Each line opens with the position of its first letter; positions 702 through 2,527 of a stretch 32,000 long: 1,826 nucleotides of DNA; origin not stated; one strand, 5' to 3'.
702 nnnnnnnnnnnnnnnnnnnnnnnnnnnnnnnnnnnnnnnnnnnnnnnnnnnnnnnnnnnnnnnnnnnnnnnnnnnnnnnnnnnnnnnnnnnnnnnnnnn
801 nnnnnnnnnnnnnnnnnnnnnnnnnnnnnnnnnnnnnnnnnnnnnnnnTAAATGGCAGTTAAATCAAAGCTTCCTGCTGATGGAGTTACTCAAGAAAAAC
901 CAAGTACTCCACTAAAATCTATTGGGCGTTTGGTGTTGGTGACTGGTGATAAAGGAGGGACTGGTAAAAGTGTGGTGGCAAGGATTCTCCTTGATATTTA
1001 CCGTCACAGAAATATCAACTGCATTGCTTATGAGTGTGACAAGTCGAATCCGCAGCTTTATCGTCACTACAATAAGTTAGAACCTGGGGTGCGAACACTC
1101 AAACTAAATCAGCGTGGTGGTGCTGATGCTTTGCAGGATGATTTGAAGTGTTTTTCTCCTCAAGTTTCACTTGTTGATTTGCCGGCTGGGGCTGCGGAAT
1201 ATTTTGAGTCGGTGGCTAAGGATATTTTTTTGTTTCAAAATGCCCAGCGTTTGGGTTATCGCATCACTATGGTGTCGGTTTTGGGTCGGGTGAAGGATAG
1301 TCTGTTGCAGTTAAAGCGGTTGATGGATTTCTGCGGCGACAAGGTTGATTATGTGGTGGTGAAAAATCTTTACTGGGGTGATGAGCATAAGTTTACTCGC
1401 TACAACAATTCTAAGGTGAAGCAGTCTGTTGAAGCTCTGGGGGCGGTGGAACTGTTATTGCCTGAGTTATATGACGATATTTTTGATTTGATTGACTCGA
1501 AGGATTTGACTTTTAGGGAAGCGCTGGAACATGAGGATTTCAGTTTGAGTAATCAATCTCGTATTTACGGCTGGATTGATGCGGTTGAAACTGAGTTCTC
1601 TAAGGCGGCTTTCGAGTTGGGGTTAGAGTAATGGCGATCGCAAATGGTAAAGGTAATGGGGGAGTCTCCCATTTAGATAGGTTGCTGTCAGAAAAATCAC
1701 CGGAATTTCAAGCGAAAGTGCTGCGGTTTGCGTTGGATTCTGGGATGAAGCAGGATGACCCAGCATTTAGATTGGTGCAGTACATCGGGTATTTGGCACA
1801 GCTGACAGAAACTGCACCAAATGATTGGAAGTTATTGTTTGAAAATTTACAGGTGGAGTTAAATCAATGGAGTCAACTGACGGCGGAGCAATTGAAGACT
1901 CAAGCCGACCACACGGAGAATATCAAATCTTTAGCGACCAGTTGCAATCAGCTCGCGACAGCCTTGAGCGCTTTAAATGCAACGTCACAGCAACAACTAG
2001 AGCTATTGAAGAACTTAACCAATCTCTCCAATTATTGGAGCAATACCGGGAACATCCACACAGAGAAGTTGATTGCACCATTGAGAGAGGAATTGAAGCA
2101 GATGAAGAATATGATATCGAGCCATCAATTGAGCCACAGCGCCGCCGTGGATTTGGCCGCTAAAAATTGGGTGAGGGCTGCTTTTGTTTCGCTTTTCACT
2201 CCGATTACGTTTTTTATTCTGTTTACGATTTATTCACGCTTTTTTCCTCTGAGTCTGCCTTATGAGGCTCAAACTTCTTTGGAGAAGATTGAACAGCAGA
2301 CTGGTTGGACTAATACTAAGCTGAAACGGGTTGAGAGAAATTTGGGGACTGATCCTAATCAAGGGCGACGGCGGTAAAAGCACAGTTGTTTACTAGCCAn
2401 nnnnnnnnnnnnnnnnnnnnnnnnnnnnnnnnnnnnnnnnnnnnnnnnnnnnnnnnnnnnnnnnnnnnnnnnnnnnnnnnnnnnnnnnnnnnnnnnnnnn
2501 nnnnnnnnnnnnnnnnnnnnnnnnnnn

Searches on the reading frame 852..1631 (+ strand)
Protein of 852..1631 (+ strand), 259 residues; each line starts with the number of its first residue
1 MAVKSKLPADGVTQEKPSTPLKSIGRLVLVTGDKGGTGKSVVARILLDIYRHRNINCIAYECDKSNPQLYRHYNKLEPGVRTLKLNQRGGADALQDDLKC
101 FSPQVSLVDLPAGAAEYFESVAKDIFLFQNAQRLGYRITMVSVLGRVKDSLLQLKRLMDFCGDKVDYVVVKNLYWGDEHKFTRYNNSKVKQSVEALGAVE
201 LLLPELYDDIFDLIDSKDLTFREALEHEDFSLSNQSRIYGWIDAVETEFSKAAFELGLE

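Call 72: search_protein_families(library=pfam, proteins=[window:852-1631:+], max_evalue=0.001)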
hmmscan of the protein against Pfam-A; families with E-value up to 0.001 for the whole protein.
window:852-1631:+ (259 aa): 1 family
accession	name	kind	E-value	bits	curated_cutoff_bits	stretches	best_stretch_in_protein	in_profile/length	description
PF01656.29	CbiA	-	0.00054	20.4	25.4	1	29-153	2-54/125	CobQ/CobB/MinD/ParA nucleotide binding domain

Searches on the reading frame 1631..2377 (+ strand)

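Call 72: search_protein_families(library=pfam, proteins=[window:1631-2377:+], max_evalue=0.001)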
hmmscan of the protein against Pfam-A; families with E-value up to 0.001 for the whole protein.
window:1631-2377:+ (248 aa): 1 family
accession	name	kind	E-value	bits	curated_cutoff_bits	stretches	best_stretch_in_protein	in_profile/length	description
PF20538.3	DUF6753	-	1.6e-11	44.6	27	1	14-90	9-85/217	Family of unknown function (DUF6753)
